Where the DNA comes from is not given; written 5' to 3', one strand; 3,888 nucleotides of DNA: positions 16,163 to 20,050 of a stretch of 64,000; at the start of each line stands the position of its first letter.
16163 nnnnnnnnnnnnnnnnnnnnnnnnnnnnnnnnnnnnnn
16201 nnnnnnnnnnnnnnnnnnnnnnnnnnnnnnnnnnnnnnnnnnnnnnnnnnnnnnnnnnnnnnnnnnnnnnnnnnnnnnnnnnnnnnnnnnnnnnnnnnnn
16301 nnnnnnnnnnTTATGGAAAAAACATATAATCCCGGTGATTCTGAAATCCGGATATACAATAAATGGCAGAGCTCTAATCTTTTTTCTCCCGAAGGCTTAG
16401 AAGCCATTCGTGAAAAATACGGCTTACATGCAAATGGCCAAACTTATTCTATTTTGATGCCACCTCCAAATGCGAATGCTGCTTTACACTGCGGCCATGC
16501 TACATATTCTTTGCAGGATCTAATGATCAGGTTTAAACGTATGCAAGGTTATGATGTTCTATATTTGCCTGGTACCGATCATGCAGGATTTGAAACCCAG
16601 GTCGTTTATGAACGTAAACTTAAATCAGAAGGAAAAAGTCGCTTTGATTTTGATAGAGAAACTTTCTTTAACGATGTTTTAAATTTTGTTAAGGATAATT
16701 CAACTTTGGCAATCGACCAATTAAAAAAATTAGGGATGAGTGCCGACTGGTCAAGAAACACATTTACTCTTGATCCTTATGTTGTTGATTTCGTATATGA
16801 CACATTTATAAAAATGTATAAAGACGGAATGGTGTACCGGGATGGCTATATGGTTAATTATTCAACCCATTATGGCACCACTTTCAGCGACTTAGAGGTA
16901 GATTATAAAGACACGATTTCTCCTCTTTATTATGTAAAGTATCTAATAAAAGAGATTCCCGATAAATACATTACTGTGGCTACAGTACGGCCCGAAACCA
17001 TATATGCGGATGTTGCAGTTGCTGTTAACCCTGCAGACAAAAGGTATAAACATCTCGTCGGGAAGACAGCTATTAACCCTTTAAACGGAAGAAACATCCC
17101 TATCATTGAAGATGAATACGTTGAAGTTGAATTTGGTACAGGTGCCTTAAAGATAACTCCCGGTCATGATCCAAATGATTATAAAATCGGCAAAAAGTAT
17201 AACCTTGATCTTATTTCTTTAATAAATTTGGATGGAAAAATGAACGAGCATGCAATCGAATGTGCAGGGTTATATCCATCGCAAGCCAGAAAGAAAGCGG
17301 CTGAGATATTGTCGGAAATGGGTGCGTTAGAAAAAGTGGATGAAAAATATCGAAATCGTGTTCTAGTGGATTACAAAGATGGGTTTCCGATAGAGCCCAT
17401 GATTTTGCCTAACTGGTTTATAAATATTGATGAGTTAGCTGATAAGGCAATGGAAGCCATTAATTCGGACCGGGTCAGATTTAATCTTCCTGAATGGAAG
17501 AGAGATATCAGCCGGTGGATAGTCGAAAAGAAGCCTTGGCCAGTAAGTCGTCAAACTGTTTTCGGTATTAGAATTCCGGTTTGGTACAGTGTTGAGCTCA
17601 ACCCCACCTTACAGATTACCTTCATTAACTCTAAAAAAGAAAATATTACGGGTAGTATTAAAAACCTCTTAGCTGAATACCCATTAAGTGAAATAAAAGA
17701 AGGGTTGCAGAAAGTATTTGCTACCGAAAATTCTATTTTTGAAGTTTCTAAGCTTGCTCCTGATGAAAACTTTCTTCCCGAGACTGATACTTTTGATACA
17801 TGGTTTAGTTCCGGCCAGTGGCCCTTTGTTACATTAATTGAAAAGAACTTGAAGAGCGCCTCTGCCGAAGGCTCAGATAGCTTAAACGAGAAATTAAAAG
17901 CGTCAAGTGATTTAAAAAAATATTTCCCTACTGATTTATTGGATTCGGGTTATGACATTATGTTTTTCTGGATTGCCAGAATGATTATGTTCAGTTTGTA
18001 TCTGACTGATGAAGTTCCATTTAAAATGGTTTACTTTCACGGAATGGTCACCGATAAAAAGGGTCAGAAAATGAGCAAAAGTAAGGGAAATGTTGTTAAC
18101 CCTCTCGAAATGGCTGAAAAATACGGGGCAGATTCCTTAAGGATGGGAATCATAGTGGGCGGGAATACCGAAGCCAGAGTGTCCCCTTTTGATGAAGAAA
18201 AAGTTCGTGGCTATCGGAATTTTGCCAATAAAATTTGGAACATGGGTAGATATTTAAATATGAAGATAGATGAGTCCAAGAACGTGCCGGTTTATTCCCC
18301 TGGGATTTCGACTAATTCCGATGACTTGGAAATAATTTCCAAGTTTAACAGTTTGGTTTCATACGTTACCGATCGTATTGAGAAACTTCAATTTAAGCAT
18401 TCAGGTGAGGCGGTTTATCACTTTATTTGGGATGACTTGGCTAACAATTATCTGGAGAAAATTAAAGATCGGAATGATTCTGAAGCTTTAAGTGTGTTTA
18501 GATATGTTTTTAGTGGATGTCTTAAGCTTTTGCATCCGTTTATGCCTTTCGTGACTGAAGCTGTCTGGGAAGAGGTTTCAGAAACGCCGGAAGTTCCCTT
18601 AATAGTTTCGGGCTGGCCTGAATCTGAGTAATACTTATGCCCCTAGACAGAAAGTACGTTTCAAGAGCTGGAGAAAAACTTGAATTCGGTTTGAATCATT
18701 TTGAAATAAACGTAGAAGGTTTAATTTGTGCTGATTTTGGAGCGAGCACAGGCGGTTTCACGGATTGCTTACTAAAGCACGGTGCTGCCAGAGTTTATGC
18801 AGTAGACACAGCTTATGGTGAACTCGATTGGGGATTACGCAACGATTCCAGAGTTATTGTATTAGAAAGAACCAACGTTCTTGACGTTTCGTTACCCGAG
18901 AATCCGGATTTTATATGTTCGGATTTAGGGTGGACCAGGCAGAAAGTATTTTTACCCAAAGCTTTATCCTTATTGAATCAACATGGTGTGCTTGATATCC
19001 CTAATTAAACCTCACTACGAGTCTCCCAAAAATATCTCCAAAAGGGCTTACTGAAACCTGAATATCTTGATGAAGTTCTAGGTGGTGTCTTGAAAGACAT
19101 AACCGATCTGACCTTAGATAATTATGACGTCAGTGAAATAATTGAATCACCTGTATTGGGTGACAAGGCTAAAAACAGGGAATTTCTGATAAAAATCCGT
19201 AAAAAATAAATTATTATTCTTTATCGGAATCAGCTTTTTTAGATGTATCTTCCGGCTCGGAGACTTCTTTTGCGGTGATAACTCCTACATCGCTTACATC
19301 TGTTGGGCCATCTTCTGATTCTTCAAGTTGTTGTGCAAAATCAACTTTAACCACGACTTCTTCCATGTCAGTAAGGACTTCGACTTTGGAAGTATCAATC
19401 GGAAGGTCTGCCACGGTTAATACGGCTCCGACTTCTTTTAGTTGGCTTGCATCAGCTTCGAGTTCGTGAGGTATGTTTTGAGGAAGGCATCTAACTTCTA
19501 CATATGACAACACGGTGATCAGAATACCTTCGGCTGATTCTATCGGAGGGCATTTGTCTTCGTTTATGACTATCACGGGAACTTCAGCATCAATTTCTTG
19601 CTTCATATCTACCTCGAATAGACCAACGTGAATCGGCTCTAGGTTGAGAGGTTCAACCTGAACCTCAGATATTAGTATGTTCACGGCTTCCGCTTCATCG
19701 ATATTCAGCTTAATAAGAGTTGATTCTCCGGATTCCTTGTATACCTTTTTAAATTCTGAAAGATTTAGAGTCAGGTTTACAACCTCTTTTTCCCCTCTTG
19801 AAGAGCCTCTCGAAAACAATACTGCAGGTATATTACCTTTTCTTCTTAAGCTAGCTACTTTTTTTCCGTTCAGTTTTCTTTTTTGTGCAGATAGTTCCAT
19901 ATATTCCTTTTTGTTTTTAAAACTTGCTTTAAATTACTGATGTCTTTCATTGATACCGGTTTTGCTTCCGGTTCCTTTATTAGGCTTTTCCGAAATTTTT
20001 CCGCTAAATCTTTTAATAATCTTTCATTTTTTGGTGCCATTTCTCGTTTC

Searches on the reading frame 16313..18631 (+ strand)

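Call 3: search_protein_families(library=pfam, proteins=[window:16313-18631:+])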
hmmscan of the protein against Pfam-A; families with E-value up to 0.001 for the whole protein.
window:16313-18631:+ (772 aa): 6 families
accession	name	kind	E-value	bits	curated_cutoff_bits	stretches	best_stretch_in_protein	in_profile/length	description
PF00133.28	tRNA-synt_1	-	4.7e-102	342.3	22.7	1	14-615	2-404/414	tRNA synthetases class I (I, L, M and V)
PF08264.19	Anticodon_1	-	7.4e-24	84.7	25.1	1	671-770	1-106/148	Anticodon-binding domain of tRNA ligase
PF09334.17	tRNA-synt_1g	-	3.6e-15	56.1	20.1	2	52-196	8-135/391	tRNA synthetases class I (M)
PF13603.12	tRNA-synt_1_2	-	2.4e-11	43.9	25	1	249-312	85-148/185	Leucyl-tRNA synthetase, editing domain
PF01406.26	tRNA-synt_1e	-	0.0005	20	27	0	542-613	210-280/301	tRNA synthetases class I (C) catalytic domain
PF01921.24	tRNA-synt_1f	-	0.00063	19.2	27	1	567-615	265-311/360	tRNA synthetases class I (K)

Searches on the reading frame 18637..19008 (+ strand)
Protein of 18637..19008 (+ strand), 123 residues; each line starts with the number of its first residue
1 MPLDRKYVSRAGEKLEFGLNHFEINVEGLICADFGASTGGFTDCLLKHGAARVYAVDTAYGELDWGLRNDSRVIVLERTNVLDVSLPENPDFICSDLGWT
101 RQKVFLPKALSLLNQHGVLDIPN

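Call 38: search_protein_families(library=pfam, proteins=[window:18637-19008:+])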
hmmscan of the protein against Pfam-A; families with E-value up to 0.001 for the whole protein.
window:18637-19008:+ (123 aa): 1 family
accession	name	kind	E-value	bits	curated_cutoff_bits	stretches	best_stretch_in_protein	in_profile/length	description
PF01728.25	FtsJ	-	1.2e-22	81.1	24.1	1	7-104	1-107/181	FtsJ-like methyltransferase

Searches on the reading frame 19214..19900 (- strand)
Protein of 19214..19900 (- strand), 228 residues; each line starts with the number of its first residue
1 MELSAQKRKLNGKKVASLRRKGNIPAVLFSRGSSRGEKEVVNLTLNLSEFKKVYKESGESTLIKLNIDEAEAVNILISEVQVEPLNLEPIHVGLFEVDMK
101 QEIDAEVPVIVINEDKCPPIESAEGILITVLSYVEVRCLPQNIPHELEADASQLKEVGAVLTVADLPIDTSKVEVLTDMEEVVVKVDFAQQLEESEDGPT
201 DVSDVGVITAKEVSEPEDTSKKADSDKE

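Call 38: search_protein_families(library=pfam, proteins=[window:19214-19900:-])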
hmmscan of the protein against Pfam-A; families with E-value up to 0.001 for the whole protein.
window:19214-19900:- (228 aa): 2 families
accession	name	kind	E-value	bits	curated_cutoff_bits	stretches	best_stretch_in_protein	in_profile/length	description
PF14693.11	Ribosomal_TL5_C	-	3.8e-16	59.6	27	1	103-187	2-81/84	Ribosomal protein TL5, C-terminal domain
PF01386.24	Ribosomal_L25p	-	1.2e-15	58.2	23.6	1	3-92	1-80/82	Ribosomal L25p family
